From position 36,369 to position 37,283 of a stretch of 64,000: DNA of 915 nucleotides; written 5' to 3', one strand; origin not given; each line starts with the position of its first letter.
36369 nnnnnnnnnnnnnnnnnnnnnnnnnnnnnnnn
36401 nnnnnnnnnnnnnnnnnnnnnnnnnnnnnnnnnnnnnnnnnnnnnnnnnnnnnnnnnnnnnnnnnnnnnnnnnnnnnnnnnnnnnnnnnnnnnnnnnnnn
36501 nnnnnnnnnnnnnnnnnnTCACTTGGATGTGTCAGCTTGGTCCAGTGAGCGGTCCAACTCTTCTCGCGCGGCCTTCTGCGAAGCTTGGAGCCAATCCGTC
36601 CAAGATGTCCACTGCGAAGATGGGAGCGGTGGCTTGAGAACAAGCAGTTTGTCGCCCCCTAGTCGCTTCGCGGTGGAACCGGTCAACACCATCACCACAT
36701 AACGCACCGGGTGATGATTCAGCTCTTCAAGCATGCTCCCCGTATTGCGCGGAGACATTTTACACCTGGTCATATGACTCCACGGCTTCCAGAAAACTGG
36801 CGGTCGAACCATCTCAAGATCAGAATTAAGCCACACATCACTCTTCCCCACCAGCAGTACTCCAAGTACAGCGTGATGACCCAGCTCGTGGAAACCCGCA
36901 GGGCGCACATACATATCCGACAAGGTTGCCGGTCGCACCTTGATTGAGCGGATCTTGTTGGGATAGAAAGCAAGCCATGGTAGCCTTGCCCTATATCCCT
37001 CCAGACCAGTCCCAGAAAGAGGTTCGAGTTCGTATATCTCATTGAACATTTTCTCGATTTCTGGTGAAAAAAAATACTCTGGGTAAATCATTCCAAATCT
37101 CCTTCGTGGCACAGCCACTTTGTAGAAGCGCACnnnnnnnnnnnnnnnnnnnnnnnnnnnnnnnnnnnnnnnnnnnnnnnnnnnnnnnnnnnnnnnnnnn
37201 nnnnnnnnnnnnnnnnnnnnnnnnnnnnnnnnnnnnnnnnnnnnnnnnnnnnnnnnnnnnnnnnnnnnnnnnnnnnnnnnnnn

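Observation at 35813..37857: About 2 kb of foreign-looking DNA splits the str operon between fusA and tuf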

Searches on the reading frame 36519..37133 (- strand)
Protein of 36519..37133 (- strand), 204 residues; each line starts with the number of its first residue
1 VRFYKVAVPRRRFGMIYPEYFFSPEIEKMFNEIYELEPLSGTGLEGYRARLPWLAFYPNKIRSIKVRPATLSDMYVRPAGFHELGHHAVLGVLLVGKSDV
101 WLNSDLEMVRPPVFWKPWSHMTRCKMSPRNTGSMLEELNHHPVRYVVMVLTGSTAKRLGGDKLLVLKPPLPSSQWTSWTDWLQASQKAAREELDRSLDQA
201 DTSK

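Call 6: search_protein_families(library=pfam, proteins=[window:36519-37133:-], max_evalue=1)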
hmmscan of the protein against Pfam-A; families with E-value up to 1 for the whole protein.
window:36519-37133:- (204 aa): 0 families

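Call 7: search_protein_families(library=ncbifam, proteins=[window:36519-37133:-], max_evalue=1)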
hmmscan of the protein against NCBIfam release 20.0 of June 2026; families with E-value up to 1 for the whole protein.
window:36519-37133:- (204 aa): 0 families

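Call 8: search_protein_families(library=phrogs, proteins=[window:36519-37133:-], max_evalue=1)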
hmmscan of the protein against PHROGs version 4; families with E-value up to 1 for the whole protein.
window:36519-37133:- (204 aa): 1 family
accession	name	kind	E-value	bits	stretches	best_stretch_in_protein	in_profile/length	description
phrog_5834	-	tail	0.07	14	1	184-199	165-180/228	tail length tape measure protein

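Call 11: find_homologous_proteins(query=window:36519-37133:-, max_evalue=0.01)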
Query window:36519-37133:- (204 aa): 1 proteins with E <= 0.01 among 254 candidates.
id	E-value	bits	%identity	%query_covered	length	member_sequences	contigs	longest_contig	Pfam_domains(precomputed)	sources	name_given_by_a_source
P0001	3.3e-116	404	100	86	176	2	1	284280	-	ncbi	-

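Call 12: search_solved_structures(query=window:36519-37133:-, max_evalue=10)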
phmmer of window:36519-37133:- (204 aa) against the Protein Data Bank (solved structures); distinct sequences matched with E-value up to 10: 0.

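Call 13: find_encoding_contigs(protein=P0001, flank=10000, max_places=4)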
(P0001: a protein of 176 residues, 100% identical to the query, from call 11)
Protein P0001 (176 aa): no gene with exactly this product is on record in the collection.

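Call 27: predict_structure(protein=window:36519-37091:-)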
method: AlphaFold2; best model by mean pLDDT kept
length: 190 residues; sequences in the alignment: 1
mean_pLDDT: 47.2   pTM: 0.51
mean pLDDT of the five models: 47.2, 41.5, 39.4, 39.1, 37.0
residues with pLDDT >= 90: 0; 70-90: 12; 50-70: 83; < 50: 95
segments of 3 or more residues with pLDDT < 50: 1-9, 26-31, 42-118
pLDDT, mean of each block of 10 residues (from residue 1): 35 58 52 54 43 32 29 35 28 25 26 40 52 56 65 64 64 70 71
secondary structure, 60 per line:
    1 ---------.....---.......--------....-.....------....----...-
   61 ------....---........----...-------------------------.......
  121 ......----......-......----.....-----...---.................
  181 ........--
elements in order: H10-14 E18-24 E33-36 H38-42 E49-52 H67-70 E74-81 E86-88 H114-126 E131-136 H138-143 E148-152 H164-188

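Call 29: search_protein_representatives(protein=window:36519-37091:-)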
Query: 190 residues. Proteins with E-value up to 0.001 (for the whole library): 2; up to 1e-10: 1; up to 1e-30: 1. The best 2 are listed.
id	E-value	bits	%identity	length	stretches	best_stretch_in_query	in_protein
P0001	7.1e-117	404.5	100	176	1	15-190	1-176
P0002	9.6e-06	41.8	33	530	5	63-93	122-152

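Call 44: search_protein_families(library=padloc, proteins=[window:36519-37091:-], max_evalue=1)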
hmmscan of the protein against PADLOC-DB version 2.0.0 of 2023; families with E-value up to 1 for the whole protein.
window:36519-37091:- (190 aa): 0 families

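Call 54: find_homologous_proteins(query=A2, max_evalue=1)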
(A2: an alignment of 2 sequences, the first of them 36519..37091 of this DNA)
Query A2 (2 sequences) (190 aa, profile of the alignment): 1 proteins with E <= 1 among 516 candidates.
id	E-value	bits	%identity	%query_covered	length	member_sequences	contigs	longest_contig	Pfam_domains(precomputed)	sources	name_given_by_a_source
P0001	2.1e-116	404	100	93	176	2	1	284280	-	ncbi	-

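Call 56: search_dna_similar(query=window:36519-37091:-, collection=phages, mode=protein, max_evalue=1, max_rows=5)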
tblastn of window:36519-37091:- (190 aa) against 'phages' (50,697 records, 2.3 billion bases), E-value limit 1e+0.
No match.

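Call 69: find_related_loci(query=A2, collection=viral_contigs, flank=5000)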
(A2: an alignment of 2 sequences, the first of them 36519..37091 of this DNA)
Query A2 (190 aa) in viral_contigs; peptide patterns used: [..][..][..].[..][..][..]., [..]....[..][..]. (x = any residue, [..] = any of these).
25 stretches matched a pattern, but none encodes a relative of the query by tblastn (E <= 1e-3).
